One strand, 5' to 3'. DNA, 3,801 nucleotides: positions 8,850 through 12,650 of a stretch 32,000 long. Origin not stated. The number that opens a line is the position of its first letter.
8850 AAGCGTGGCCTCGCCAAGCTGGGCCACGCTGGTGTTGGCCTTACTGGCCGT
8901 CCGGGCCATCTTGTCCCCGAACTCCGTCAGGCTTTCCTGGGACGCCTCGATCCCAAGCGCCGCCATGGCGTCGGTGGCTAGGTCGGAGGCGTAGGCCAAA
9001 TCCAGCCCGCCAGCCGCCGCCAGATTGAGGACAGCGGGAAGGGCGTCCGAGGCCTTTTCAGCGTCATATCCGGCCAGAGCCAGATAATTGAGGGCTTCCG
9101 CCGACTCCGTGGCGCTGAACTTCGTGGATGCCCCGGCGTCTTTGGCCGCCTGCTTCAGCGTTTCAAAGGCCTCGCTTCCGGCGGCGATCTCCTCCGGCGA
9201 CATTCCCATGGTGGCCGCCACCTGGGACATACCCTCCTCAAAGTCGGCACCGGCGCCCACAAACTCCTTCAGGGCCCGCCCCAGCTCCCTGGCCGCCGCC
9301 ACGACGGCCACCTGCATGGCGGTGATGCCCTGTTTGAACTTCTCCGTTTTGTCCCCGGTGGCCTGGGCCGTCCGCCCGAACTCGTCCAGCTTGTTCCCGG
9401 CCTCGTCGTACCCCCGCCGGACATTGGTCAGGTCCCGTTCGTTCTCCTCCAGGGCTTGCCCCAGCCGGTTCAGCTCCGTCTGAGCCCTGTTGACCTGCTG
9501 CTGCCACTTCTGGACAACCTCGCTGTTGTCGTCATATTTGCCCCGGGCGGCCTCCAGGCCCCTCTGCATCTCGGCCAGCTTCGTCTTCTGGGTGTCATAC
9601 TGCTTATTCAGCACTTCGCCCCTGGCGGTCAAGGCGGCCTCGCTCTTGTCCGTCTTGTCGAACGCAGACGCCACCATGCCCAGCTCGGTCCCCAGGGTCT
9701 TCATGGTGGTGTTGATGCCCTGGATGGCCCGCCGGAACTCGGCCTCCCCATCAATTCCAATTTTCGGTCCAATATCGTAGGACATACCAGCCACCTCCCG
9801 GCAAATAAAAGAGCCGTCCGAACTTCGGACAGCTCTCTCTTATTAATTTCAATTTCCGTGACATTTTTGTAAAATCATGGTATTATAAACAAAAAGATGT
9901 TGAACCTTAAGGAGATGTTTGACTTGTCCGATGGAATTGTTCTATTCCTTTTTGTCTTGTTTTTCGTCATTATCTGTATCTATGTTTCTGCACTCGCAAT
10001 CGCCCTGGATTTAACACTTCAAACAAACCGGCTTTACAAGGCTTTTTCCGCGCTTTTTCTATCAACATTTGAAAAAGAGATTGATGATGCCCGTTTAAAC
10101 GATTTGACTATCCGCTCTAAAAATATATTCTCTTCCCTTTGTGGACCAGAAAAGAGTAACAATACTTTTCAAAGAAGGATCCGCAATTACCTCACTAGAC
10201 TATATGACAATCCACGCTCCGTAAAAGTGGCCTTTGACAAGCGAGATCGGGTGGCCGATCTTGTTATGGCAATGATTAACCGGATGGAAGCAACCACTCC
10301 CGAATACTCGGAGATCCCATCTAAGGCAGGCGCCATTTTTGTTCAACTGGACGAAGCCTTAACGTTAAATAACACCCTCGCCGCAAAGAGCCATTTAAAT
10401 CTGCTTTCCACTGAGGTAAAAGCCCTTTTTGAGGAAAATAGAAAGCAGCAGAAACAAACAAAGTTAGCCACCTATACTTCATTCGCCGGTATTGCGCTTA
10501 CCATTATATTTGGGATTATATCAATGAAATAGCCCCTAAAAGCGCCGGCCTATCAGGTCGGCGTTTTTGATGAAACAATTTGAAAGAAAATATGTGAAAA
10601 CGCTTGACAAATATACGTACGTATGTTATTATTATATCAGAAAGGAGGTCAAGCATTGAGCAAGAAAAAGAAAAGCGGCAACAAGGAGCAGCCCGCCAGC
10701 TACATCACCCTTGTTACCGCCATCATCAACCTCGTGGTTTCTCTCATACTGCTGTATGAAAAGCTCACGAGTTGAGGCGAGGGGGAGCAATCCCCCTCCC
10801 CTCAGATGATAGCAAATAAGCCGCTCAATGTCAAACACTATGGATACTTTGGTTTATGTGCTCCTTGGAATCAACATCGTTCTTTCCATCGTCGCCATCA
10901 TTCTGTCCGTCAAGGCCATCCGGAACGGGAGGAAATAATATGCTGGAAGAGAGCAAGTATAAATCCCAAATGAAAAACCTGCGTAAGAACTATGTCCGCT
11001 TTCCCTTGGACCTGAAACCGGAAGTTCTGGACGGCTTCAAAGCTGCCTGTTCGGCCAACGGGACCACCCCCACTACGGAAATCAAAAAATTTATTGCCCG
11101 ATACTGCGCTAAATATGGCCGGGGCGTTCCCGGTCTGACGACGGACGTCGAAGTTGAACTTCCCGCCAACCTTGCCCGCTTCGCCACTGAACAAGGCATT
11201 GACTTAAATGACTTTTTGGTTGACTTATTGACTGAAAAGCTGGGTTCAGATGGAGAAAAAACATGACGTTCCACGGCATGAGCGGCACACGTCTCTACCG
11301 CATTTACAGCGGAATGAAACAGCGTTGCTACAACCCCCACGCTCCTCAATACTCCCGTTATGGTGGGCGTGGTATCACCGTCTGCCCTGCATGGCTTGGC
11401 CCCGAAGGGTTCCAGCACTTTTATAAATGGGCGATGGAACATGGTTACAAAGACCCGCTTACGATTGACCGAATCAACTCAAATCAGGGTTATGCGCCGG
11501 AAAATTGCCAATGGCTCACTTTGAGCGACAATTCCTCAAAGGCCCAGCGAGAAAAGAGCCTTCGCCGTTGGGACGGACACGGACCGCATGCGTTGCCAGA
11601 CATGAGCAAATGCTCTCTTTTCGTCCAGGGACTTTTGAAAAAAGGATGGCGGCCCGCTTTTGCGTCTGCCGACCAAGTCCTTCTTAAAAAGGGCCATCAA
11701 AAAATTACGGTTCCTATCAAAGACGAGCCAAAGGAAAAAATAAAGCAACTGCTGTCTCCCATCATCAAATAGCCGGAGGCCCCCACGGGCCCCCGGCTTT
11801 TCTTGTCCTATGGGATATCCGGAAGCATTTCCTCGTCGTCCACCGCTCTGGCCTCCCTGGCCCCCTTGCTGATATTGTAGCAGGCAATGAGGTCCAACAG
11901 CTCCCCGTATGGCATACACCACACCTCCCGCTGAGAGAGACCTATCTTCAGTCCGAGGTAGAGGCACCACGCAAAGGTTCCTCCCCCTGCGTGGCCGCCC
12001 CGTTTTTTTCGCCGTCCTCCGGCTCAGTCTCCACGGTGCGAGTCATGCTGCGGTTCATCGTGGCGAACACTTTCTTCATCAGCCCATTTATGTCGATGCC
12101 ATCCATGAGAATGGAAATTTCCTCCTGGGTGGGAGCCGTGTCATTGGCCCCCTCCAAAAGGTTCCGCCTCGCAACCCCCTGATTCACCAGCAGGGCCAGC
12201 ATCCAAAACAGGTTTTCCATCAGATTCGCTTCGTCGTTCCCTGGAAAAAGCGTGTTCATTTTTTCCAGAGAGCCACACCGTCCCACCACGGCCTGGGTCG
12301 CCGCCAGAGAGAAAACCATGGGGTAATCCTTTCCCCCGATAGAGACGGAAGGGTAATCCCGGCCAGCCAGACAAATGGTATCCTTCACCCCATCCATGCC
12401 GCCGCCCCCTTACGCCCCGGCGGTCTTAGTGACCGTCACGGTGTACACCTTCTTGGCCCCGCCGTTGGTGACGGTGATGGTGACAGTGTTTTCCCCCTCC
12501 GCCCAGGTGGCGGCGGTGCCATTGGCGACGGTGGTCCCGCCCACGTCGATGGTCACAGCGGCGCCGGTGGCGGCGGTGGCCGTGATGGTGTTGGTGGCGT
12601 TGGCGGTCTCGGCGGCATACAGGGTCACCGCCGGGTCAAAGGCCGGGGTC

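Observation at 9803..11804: Opposite-strand, AT-rich accessory island splitting the tail chaperone from the tape measure gene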

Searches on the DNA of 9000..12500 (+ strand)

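Call 13: search_dna_similar(query=window:9000-12500:+, collection=phages, mode=distant, max_rows=30)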
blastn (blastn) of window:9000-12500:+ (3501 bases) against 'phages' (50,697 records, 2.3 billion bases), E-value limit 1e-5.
No match.

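Call 74: search_rna_families(source=window, start=9600, end=12100, threshold=evalue, max_evalue=5)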
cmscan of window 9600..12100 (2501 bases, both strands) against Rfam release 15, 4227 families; matches with E-value up to 5: 10.
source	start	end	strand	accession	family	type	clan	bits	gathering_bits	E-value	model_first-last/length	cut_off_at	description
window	9805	9926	-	RF01859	Phe_leader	Cis-reg; leader;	-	25.7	55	0.21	1-125/125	no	Phenylalanine leader peptide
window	9807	9870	-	RF02552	RcsR1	Gene; sRNA;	-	24.9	60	0.031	1-96/96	no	RcsR1 sRNA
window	10448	10566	+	RF01796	frnS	Gene; sRNA;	-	23.7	60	0.41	1-119/119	no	Fumarate/nitrate reductase regulator sRNA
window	10504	10618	+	RF01578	RUF1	Gene; sRNA;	-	21.9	70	0.29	1-264/264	no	Plasmodium RNA of unkown function RUF1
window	10388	10535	+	RF01407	STnc560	Gene; sRNA;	-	19.7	55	0.31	1-214/214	no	STnc560 Hfq binding RNA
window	11499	11669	+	RF02156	NPPA-AS1_1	Gene; lncRNA;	-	17.3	45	3.6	1-176/176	no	NPPA antisense RNA 1 conserved region 1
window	11694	11886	-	RF02142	HOXA11-AS1_6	Gene; lncRNA;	-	16.4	50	1.5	1-179/179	no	HOXA11 antisense RNA 1 conserved region 6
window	10495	10573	+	RF02051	STnc450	Gene; sRNA;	-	16.3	37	4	1-57/57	no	Enterobacterial sRNA STnc450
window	10647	10757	-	RF02479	GlsR13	Gene; snRNA; snoRNA; CD-box;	-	15.4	100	4.3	1-100/100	no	Small nucleolar RNA GlsR13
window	10898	10935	+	RF03537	Flavi_TBFV_SL6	Cis-reg;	-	15.3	38.3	4.2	1-45/45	no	Tick-borne Flavivirus short stem-loop SL6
